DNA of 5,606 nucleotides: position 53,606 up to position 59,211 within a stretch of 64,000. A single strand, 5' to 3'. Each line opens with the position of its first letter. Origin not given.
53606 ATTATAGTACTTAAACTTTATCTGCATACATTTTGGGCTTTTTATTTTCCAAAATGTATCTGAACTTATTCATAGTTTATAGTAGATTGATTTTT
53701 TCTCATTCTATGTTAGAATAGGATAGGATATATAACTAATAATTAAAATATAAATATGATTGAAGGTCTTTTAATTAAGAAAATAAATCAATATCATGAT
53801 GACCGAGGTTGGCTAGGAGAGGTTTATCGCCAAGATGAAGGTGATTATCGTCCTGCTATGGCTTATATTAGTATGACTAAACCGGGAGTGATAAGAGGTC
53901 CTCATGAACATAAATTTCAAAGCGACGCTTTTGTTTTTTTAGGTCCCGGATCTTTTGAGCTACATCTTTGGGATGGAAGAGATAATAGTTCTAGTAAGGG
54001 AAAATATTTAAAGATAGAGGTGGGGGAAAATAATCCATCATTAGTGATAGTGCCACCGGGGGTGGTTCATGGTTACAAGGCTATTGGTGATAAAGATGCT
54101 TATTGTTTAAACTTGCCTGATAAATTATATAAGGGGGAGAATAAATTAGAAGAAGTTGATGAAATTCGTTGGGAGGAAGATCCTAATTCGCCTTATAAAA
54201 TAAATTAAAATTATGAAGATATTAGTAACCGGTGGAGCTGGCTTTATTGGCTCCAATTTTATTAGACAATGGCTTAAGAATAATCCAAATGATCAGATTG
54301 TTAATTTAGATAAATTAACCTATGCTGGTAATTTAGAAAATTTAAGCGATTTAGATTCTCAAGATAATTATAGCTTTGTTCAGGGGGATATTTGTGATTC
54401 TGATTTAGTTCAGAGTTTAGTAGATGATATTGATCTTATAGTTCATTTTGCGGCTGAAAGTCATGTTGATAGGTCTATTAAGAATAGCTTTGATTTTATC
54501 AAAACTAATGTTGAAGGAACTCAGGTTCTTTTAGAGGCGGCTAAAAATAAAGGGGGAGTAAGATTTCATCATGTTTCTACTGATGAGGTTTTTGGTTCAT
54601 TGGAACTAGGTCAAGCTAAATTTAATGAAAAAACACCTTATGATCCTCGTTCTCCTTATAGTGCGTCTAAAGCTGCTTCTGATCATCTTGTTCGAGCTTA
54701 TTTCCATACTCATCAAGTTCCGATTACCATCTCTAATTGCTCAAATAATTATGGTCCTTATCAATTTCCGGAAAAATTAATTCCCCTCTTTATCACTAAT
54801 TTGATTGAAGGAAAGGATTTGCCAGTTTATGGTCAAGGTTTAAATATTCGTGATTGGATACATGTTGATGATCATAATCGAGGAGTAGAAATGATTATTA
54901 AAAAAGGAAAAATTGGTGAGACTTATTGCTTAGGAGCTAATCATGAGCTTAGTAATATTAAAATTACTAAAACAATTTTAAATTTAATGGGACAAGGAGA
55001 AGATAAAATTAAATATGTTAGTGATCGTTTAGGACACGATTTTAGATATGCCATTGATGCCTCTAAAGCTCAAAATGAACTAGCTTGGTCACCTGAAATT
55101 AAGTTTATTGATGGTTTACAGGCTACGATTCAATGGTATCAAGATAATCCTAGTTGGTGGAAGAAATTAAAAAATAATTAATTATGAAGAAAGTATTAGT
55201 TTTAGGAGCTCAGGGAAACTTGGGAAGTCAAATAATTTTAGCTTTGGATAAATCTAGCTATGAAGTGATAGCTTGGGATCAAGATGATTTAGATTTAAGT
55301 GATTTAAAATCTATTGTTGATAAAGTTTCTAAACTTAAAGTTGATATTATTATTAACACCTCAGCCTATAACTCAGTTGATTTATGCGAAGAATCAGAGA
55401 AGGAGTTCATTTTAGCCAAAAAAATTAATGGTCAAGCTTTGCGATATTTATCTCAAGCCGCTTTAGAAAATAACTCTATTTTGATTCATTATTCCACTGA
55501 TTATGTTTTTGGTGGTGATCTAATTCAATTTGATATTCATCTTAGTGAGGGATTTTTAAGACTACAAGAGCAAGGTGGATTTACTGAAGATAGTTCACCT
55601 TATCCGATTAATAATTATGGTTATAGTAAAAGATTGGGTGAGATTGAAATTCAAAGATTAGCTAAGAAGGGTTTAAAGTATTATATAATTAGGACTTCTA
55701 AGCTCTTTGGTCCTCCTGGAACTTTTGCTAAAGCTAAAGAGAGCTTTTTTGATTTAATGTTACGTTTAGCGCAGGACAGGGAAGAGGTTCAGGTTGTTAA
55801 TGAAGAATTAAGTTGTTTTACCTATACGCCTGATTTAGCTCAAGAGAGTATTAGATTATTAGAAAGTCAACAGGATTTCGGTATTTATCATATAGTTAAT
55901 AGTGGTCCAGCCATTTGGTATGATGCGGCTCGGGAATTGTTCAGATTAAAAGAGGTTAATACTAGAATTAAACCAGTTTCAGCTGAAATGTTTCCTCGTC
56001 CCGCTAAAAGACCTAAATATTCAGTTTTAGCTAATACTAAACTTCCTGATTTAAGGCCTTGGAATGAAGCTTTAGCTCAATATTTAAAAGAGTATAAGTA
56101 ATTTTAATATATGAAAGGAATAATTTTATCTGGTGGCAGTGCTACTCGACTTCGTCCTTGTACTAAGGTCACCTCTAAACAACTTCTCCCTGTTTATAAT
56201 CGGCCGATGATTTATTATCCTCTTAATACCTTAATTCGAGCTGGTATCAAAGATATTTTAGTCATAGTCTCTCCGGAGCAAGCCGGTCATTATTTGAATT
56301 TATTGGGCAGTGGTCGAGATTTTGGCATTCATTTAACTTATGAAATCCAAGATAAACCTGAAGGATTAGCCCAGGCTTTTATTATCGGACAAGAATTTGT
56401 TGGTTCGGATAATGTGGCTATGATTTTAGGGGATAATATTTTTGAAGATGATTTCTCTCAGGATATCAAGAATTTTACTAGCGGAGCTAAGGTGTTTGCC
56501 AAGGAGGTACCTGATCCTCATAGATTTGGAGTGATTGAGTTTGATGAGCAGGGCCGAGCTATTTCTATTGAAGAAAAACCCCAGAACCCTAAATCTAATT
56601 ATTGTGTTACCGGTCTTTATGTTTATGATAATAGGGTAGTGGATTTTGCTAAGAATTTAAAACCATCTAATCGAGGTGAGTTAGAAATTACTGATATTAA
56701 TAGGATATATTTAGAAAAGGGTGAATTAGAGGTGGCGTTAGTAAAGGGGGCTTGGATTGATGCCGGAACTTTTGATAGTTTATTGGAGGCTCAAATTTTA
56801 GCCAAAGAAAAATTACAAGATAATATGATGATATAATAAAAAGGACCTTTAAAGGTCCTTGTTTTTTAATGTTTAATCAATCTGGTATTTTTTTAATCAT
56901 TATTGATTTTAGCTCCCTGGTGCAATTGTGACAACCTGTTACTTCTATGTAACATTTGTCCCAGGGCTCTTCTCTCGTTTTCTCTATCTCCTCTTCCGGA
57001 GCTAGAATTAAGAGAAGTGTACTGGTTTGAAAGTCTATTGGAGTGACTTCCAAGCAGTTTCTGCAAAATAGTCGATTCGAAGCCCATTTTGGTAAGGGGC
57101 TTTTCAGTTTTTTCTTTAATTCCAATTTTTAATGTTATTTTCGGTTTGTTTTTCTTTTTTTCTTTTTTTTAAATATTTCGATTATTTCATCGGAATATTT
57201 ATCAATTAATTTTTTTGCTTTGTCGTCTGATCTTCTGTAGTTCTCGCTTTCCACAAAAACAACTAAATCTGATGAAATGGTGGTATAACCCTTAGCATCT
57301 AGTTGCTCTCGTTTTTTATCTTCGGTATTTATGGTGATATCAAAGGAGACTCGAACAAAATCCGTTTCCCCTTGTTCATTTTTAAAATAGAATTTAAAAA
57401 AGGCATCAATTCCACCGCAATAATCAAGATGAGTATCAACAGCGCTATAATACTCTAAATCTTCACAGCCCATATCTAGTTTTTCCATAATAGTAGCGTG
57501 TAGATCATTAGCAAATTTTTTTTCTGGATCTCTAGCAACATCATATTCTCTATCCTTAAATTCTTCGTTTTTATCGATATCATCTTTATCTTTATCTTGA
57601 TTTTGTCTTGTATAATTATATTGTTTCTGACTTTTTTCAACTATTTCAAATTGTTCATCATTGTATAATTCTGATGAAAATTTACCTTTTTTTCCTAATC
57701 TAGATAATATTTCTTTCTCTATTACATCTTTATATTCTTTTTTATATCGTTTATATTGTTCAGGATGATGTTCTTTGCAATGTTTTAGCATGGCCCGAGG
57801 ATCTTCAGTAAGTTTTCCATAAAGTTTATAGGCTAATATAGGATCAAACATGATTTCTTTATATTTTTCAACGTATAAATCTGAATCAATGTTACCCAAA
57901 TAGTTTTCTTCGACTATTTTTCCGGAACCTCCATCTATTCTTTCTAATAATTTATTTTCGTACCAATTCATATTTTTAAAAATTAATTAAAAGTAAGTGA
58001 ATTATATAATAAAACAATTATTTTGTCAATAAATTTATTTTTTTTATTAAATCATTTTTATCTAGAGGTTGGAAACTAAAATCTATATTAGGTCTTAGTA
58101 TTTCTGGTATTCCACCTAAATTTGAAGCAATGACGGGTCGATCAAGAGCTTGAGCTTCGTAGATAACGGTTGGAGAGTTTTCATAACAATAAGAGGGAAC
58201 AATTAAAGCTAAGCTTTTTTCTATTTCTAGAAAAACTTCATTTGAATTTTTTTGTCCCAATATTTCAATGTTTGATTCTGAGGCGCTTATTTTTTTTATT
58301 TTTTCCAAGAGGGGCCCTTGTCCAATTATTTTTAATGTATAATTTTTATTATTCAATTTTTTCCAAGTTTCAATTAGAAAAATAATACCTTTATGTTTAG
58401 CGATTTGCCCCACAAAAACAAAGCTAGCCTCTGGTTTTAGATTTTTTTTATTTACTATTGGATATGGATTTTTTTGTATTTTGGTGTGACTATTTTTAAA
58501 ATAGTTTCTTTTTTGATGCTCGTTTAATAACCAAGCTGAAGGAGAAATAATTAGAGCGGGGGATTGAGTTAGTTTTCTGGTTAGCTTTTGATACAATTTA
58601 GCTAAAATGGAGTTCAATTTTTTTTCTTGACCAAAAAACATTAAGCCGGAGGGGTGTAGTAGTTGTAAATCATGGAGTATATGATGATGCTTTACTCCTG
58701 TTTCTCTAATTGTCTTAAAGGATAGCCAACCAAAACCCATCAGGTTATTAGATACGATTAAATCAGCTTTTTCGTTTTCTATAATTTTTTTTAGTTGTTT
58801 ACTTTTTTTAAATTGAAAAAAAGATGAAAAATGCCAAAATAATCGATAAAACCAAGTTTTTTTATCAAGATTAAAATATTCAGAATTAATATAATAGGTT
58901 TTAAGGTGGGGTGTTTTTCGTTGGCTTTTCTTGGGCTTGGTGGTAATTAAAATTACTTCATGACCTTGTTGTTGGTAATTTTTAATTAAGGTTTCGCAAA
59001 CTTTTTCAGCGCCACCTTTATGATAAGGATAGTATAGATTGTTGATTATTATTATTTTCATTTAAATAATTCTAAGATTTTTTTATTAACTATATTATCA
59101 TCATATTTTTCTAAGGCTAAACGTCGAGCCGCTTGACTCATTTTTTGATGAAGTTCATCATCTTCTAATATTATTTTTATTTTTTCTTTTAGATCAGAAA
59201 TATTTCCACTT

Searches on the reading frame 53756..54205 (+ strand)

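Call 19: search_protein_families(library=pfam, proteins=[window:53756-54205:+], max_evalue=0.001)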
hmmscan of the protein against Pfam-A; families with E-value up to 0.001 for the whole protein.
window:53756-54205:+ (150 aa): 4 families
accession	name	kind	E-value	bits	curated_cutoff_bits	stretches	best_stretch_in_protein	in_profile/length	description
PF00908.23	dTDP_sugar_isom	-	9.7e-13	48.6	27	1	2-129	4-137/168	dTDP-4-dehydrorhamnose 3,5-epimerase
PF14667.12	Polysacc_synt_C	-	3.5e-08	34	28.7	1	14-127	2-105/111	Polysaccharide biosynthesis C-terminal domain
PF05523.17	FdtA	-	1.2e-06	28.8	23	1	7-132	5-121/131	WxcM-like, C-terminal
PF07883.17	Cupin_2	-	0.00072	19.7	27.2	0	96-119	45-68/70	Cupin domain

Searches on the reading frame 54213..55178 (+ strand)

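Call 19: search_protein_families(library=pfam, proteins=[window:54213-55178:+], max_evalue=0.001)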
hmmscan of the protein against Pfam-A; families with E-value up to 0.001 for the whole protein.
window:54213-55178:+ (322 aa): 8 families
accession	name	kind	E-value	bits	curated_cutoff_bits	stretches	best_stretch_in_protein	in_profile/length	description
PF16363.11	GDP_Man_Dehyd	-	7.5e-84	282.5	27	1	4-303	1-330/332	GDP-mannose 4,6 dehydratase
PF01370.27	Epimerase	-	1.6e-64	218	20.9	1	3-241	1-240/240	NAD dependent epimerase/dehydratase family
PF01073.25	3Beta_HSD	-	1.6e-22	80.3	22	1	4-163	1-160/280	3-beta hydroxysteroid dehydrogenase/isomerase family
PF07993.18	NAD_binding_4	-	5.6e-20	72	20.1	1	5-178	1-206/258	Male sterility protein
PF02719.21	Polysacc_synt_2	-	2.2e-19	70.2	20.2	1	3-269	1-261/293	Polysaccharide biosynthesis protein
PF04321.23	RmlD_sub_bind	-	6.1e-17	62.1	27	1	1-169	1-145/287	RmlD substrate binding domain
PF13460.12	NAD_binding_10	-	3.3e-07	30.8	27.2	1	7-162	1-133/184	NAD(P)H-binding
PF00106.31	adh_short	-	8.5e-05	22.6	26.6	0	3-73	3-71/195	short chain dehydrogenase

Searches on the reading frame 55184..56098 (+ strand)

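Call 19: search_protein_families(library=pfam, proteins=[window:55184-56098:+], max_evalue=0.001)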
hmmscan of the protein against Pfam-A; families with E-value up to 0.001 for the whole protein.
window:55184-56098:+ (305 aa): 5 families
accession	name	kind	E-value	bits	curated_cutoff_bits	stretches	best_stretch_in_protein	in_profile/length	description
PF04321.23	RmlD_sub_bind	-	2.7e-66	224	27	1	3-304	2-285/287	RmlD substrate binding domain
PF01370.27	Epimerase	-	7.1e-23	81.7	20.9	1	4-239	1-238/240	NAD dependent epimerase/dehydratase family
PF07993.18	NAD_binding_4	-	2.3e-07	30.7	20.1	1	52-200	88-234/258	Male sterility protein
PF02719.21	Polysacc_synt_2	-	6e-06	26.1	20.2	0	37-106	62-129/293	Polysaccharide biosynthesis protein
PF16363.11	GDP_Man_Dehyd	-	0.00017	21.6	27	0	36-227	59-238/332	GDP-mannose 4,6 dehydratase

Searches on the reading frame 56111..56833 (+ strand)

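Call 19: search_protein_families(library=pfam, proteins=[window:56111-56833:+], max_evalue=0.001)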
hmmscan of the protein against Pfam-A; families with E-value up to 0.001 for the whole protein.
window:56111-56833:+ (241 aa): 2 families
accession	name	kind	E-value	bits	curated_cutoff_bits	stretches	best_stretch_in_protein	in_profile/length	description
PF00483.29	NTP_transferase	-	3.3e-65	220.5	21.2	1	2-228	1-239/245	Nucleotidyl transferase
PF12804.13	NTP_transf_3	-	1.2e-09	39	27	1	3-111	1-98/160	MobA-like NTP transferase domain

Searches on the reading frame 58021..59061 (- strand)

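Call 19: search_protein_families(library=pfam, proteins=[window:58021-59061:-], max_evalue=0.001)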
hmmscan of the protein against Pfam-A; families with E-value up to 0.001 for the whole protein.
window:58021-59061:- (347 aa): 4 families
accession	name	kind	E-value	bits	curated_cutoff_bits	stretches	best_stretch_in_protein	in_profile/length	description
PF00534.26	Glycos_transf_1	-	1.6e-21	77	26.4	1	209-345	13-155/172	Glycosyl transferases group 1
PF13692.12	Glyco_trans_1_4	-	8.5e-21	75.1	27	1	213-345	3-139/142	Glycosyl transferases group 1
PF13439.12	Glyco_transf_4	-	1e-14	55.3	28.5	1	16-190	2-156/170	Glycosyltransferase Family 4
PF13579.12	Glyco_trans_4_4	-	3.5e-06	27.9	29.7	1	16-183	1-143/158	Glycosyl transferase 4-like domain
